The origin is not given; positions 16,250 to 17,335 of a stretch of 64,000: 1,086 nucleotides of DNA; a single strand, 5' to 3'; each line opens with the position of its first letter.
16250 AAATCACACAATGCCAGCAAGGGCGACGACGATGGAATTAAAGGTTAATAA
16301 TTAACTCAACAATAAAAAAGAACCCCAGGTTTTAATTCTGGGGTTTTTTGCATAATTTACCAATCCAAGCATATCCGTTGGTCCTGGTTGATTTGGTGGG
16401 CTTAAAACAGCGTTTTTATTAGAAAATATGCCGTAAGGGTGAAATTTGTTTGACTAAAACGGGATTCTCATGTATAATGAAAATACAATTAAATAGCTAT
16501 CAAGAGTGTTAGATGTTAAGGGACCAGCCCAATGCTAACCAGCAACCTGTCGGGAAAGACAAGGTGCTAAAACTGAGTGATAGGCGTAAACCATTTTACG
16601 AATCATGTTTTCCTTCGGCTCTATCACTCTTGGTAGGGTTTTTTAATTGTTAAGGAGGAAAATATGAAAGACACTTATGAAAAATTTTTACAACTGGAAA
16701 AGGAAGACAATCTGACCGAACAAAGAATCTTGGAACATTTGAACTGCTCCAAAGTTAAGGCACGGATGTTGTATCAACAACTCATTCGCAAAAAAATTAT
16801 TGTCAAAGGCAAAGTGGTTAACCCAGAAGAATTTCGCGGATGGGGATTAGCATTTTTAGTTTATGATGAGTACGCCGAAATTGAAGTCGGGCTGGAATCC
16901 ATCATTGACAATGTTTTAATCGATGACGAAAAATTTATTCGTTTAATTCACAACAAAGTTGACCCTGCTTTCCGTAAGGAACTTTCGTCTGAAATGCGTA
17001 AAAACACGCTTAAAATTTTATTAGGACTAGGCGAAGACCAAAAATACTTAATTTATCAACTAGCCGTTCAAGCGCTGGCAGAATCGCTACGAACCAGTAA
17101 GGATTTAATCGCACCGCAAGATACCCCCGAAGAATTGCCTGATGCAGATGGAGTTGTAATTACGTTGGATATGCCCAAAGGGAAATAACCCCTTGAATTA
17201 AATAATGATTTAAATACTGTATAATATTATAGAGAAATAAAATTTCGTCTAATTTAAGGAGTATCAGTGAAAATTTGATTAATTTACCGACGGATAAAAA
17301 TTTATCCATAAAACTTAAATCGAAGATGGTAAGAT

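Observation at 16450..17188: SAM-I riboswitch inside a mobile element, controlling a gene with no obvious link to sulfur or methionine metabolism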

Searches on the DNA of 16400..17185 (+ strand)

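Call 8: search_rna_families(source=window, start=16400, end=16720, threshold=evalue, max_evalue=10, show_alignments=3)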
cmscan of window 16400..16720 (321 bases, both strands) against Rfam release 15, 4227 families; matches with E-value up to 10: 3.
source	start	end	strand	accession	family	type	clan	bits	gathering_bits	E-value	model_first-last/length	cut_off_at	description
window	16492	16616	+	RF01725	SAM-I-IV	Cis-reg; riboswitch;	CL00012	50.3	41.1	1.5e-07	1-99/99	no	SAM-I/IV (S-adenosyl methionine) riboswitch aptamer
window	16588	16691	+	RF01859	Phe_leader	Cis-reg; leader;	-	14.8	55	6.9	1-125/125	no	Phenylalanine leader peptide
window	16655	16689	-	RF02120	FTX_2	Gene; lncRNA;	-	12.4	48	5.8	63-97/97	no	FTX transcript, XIST regulator conserved region 2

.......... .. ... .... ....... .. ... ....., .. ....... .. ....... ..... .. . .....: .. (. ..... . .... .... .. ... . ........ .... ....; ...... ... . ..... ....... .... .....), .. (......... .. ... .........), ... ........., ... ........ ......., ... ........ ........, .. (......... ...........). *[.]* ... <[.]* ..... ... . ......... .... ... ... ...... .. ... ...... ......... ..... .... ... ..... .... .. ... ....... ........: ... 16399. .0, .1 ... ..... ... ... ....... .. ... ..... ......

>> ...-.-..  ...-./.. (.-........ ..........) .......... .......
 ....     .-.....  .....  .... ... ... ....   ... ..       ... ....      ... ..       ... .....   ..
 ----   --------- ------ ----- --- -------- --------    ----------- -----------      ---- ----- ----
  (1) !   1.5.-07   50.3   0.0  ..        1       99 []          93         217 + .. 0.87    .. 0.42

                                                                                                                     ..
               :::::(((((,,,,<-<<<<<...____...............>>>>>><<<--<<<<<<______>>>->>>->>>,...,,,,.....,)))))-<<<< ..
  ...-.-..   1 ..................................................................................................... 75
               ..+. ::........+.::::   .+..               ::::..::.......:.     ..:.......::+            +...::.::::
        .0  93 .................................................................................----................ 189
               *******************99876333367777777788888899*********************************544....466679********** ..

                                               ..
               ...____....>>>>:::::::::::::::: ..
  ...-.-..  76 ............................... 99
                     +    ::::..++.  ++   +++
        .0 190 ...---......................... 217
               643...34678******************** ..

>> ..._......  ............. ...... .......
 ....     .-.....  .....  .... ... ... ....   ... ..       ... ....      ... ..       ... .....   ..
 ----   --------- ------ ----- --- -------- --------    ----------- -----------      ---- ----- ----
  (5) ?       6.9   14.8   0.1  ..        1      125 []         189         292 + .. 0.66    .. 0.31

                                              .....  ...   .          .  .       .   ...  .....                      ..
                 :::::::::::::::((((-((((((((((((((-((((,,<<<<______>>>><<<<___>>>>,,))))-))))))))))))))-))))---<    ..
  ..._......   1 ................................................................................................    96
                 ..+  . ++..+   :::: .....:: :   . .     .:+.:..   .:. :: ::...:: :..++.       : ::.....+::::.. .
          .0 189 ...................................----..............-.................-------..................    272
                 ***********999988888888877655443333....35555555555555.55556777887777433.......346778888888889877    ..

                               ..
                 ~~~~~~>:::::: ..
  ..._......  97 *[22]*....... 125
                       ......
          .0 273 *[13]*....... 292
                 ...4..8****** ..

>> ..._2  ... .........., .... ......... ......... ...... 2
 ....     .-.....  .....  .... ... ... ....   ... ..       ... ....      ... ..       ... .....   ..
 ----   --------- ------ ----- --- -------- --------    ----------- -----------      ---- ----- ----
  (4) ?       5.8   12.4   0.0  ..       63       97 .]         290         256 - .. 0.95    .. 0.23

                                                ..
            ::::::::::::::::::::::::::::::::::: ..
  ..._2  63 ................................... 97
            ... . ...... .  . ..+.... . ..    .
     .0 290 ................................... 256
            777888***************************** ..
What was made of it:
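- On SAM-I/IV (RF01725): The RF01725 alignment treats P2b as a loop insertion (call 8).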

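Call 13: search_rna_families(sources=[L001, L002, L003, L004, L005, L006], threshold=evalue, max_evalue=0.1, show_alignments=4)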
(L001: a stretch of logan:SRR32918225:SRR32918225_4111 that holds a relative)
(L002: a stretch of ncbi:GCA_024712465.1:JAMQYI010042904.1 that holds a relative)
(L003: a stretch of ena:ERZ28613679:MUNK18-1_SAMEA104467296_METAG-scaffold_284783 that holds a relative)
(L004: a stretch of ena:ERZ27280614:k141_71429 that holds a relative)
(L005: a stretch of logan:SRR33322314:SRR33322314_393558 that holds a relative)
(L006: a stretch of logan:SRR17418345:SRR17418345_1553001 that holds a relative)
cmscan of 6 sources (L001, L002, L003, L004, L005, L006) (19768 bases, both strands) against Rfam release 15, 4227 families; matches with E-value up to 0.1: 4.
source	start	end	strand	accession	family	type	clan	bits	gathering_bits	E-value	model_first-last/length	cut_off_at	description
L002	802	926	+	RF01725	SAM-I-IV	Cis-reg; riboswitch;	CL00012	47.9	41.1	3.1e-05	1-99/99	no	SAM-I/IV (S-adenosyl methionine) riboswitch aptamer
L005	1075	1168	+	RF00162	SAM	Cis-reg; riboswitch;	CL00012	38.6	44.4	1.1e-05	1-108/108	no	SAM riboswitch aptamer (S box leader)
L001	4948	5040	+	RF00162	SAM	Cis-reg; riboswitch;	CL00012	37.6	44.4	2.2e-05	1-108/108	no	SAM riboswitch aptamer (S box leader)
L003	112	204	+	RF00162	SAM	Cis-reg; riboswitch;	CL00012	31.5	44.4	0.0013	1-108/108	no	SAM riboswitch aptamer (S box leader)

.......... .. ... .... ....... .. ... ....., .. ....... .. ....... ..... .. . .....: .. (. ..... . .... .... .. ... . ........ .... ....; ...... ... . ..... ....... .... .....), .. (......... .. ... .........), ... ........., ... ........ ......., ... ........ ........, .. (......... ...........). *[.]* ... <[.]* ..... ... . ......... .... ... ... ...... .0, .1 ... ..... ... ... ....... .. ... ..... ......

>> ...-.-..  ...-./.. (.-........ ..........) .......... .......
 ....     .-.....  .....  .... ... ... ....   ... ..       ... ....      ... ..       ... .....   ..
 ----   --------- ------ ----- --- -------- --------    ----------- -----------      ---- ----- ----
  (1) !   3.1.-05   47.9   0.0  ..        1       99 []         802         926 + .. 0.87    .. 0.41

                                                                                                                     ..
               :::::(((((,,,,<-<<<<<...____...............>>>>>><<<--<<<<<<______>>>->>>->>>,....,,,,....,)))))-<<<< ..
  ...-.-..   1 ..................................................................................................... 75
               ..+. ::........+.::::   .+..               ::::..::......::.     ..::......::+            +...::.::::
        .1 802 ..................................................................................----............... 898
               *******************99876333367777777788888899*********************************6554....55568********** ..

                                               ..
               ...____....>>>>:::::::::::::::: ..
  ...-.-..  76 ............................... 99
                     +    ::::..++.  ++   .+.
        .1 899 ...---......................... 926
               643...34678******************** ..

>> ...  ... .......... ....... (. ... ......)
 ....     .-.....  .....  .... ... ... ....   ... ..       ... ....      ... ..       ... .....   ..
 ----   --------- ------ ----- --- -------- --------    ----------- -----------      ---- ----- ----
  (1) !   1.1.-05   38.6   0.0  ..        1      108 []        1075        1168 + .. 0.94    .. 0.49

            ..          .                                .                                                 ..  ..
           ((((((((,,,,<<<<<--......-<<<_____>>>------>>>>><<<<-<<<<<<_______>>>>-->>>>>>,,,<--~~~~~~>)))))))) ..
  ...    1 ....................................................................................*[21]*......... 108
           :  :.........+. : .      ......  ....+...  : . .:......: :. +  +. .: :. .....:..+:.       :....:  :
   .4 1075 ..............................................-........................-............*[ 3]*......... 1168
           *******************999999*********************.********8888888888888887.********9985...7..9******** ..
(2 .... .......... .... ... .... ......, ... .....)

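Call 24: search_rna_families(sources=[L007, L008], threshold=evalue, max_evalue=0.01)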
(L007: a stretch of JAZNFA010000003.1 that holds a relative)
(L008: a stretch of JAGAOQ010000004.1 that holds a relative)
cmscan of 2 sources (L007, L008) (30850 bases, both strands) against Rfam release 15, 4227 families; matches with E-value up to 0.01: 5.
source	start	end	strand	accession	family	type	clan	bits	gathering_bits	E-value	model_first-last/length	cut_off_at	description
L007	1316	1387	+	RF00005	tRNA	Gene; tRNA;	CL00001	66.2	29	1.7e-12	1-71/71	no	tRNA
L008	8900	8971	+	RF00005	tRNA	Gene; tRNA;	CL00001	62.7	29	1.5e-11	1-71/71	no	tRNA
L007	19918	19991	-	RF00005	tRNA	Gene; tRNA;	CL00001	54.5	29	2.8e-09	1-71/71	no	tRNA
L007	9831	9923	+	RF00162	SAM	Cis-reg; riboswitch;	CL00012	37.6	44.4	3.4e-05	1-108/108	no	SAM riboswitch aptamer (S box leader)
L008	5512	5595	+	RF02621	BSnc120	Gene; sRNA;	-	30.2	114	0.0027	1-88/88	no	Brucella sRNA 120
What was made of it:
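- On SAM-I (RF00162): L001, L005 and L007 score 37.6-38.6, and L003 scores 31.5 (calls 13, 24).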

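Call 92: search_rna_families(sources=[L091, L092, L093], threshold=evalue, max_evalue=0.1, show_alignments=3)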
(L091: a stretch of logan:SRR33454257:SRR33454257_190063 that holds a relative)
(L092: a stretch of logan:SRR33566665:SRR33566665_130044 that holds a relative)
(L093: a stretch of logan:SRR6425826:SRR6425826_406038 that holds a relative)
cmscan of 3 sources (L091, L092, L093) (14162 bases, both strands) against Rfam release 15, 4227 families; matches with E-value up to 0.1: 2.
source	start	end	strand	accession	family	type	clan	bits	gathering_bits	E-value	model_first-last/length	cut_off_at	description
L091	4732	4825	+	RF00162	SAM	Cis-reg; riboswitch;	CL00012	47.2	44.4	2.5e-08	1-108/108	no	SAM riboswitch aptamer (S box leader)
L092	275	368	+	RF00162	SAM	Cis-reg; riboswitch;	CL00012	47.2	44.4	2.5e-08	1-108/108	no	SAM riboswitch aptamer (S box leader)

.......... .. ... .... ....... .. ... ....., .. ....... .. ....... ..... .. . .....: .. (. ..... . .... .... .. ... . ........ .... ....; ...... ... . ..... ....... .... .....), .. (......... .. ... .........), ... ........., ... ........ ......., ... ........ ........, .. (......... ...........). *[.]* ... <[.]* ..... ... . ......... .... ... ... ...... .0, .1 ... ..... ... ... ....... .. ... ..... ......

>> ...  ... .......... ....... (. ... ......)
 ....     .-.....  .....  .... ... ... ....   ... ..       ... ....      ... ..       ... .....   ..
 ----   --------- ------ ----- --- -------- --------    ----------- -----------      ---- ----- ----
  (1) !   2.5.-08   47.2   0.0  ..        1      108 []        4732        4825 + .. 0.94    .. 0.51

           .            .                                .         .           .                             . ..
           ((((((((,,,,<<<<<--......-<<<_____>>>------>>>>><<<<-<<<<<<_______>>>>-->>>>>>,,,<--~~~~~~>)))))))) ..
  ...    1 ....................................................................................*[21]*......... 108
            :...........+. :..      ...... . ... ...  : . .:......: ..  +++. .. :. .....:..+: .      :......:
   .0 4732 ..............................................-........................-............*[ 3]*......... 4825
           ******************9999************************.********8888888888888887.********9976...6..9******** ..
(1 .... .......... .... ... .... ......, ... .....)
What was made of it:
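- On SAM riboswitch clan CL00012 (SAM-I / SAM-IV / SAM-I/IV): RF00162 scores 47.2 against 44.4 in L091/L092 (call 92).
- Closest known: SAM-I. Same: The divergent copies pass the model (47.2 bits, call 92).
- The divergent copies in L091/L092 pass RF00162 (47.2 against 44.4; call 92).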

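Call 102: search_rna_families(source=window, start=16480, end=16587, threshold=evalue, max_evalue=10, show_alignments=1)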
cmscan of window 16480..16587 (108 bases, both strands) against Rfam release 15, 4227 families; matches with E-value up to 10: 3.
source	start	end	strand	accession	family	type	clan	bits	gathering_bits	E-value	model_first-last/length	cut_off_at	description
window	16494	16586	+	RF00162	SAM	Cis-reg; riboswitch;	CL00012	37.6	44.4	1.2e-07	1-108/108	no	SAM riboswitch aptamer (S box leader)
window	16499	16546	-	RF01498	Afu_190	Gene; snRNA; snoRNA; CD-box;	-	9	35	7.3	55-100/100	no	A. fumigatus snoRNA Afu_190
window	16523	16550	-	RF01877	MIAT_exon5_3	Gene; lncRNA;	-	3.1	90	6.9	357-382/382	no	Myocardial infarction associated transcript exon 5 conserved region 3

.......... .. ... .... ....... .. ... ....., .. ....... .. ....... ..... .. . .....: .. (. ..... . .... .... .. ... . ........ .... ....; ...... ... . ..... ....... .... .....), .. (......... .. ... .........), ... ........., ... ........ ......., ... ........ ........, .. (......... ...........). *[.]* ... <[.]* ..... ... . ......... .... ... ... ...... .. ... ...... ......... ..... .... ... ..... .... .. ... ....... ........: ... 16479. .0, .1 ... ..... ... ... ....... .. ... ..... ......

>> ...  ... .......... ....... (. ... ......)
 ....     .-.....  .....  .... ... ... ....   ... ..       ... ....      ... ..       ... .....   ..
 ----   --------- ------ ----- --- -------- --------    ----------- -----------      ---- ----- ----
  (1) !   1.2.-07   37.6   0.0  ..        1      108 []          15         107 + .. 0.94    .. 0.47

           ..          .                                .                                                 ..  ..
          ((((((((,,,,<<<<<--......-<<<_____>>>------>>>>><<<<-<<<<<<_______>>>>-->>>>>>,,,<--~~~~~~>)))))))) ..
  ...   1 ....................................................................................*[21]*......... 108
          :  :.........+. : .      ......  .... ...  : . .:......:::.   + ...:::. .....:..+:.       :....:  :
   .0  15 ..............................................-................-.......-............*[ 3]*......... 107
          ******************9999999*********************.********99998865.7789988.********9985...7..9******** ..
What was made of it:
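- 16492..16616 (+): SAM-clan aptamer as matched by Rfam RF01725 (SAM-I/IV). RF00162 gives 37.6 against 44.4 over 16494-16586 (call 102).
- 16497..16583 (+): Aptamer core: P1 16497-16502/16578-16583; P2a 16508-16512/16535-16539; P2b 16520-16522/16528-16530; P3 16541-16551/16558-16568; pseudoknot PK-1 16525-16527 (CAG) with 16573-16575 (CUG); no internal P4. Rfam alignments (calls 8, 102).
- On SAM-I (RF00162): The window scores 37.6 against 44.4 (call 102). 3 nt stand where the model has 21 positions (calls 13, 102). An internal loop is present (7 nt on one strand, 4 nt on the other) with a 6-nt insertion relative to the model (call 102).
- Closest known: SAM-I. Different: The window copy scores 37.6, below 44.4 (call 102).
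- Checked: The class is not canonical SAM-I. RF00162 scores 37.6 bits, below its cut-off of 44.4, because 3 nt stand where the model has 21 positions of P4 (call 102).
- The P1 pairs and the J1/2 and P3 core strings align to the highly conserved positions of the consensus (calls 8, 102). P4 is missing and RF00162 is sub-threshold in the window clade (call 102).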
